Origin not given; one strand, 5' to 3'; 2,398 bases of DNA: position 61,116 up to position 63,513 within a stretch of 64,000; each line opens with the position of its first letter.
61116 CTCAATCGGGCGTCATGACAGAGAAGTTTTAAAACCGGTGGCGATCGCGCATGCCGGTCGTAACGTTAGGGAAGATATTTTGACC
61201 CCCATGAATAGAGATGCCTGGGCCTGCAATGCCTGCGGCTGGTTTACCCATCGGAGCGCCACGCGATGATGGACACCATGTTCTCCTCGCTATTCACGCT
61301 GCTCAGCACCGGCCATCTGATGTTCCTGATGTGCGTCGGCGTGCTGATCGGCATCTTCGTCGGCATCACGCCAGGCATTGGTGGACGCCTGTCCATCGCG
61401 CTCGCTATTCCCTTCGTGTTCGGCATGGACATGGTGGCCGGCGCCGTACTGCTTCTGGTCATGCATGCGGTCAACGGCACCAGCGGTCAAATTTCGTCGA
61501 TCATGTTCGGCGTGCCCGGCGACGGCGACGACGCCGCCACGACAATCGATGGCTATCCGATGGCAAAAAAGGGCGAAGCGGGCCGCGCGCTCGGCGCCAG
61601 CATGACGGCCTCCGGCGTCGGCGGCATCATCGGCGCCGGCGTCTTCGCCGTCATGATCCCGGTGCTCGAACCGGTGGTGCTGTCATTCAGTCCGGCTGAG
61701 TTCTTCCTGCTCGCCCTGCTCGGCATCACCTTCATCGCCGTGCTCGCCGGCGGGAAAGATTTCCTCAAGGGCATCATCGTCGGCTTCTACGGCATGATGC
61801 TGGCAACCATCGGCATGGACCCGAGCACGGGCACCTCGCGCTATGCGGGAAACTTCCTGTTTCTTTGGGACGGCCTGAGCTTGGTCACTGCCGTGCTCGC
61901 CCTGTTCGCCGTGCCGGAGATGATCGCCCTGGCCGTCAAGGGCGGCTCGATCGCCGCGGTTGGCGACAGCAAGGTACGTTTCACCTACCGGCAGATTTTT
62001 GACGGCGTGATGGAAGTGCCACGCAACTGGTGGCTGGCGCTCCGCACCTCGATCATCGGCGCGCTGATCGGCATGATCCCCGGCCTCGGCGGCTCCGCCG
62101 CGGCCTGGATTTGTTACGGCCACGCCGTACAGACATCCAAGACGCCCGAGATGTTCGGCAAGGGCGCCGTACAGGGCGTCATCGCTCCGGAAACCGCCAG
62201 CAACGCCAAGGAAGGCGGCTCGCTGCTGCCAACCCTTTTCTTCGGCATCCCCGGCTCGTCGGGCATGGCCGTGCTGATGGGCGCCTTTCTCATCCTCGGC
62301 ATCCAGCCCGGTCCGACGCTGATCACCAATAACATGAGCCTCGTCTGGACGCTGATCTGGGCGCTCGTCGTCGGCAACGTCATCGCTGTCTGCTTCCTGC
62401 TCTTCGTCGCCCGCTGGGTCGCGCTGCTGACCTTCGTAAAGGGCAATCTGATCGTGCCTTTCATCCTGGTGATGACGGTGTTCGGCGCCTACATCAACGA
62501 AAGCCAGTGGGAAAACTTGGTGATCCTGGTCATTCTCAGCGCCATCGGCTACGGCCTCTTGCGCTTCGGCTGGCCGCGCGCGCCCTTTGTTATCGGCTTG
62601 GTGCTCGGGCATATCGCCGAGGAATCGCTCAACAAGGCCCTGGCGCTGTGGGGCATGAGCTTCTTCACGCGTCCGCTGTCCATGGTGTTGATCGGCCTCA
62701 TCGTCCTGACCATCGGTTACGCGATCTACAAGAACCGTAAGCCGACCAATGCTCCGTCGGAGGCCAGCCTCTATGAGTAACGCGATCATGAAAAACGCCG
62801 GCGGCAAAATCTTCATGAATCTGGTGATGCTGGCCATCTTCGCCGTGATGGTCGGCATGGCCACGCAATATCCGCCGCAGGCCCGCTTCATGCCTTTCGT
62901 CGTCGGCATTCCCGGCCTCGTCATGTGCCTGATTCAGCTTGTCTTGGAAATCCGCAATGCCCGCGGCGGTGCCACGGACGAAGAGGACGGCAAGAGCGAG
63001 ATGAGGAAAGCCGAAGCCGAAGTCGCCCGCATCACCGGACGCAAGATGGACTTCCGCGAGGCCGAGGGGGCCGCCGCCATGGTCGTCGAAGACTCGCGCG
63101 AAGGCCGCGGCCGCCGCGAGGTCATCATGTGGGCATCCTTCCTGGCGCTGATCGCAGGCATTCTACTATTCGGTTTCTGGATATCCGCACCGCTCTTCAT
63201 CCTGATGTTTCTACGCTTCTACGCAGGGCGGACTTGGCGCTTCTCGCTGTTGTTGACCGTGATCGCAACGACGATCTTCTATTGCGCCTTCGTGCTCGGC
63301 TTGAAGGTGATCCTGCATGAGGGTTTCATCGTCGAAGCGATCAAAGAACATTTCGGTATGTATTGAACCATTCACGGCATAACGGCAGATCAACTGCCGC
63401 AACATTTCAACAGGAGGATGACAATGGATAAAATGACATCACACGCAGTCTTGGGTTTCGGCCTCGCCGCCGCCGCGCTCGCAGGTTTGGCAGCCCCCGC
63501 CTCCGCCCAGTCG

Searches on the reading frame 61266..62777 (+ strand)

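Call 49: search_protein_families(library=pfam, proteins=[window:61266-62777:+], max_evalue=0.00001)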
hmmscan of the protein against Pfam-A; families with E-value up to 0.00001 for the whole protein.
window:61266-62777:+ (504 aa): 1 family
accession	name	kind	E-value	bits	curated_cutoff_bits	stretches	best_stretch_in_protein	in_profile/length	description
PF01970.21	TctA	-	1e-118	397.1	28.9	1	20-443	2-423/423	Tripartite tricarboxylate transporter TctA family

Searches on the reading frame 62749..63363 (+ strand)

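Call 61: search_protein_families(library=pfam, proteins=[window:62749-63363:+], max_evalue=0.00001)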
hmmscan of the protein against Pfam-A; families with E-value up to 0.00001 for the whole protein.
window:62749-63363:+ (205 aa): 1 family
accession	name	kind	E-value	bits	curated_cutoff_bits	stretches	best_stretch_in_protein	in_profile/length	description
PF07331.16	TctB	-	5e-12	46.6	29.1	1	25-189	5-136/137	Tripartite tricarboxylate transporter TctB family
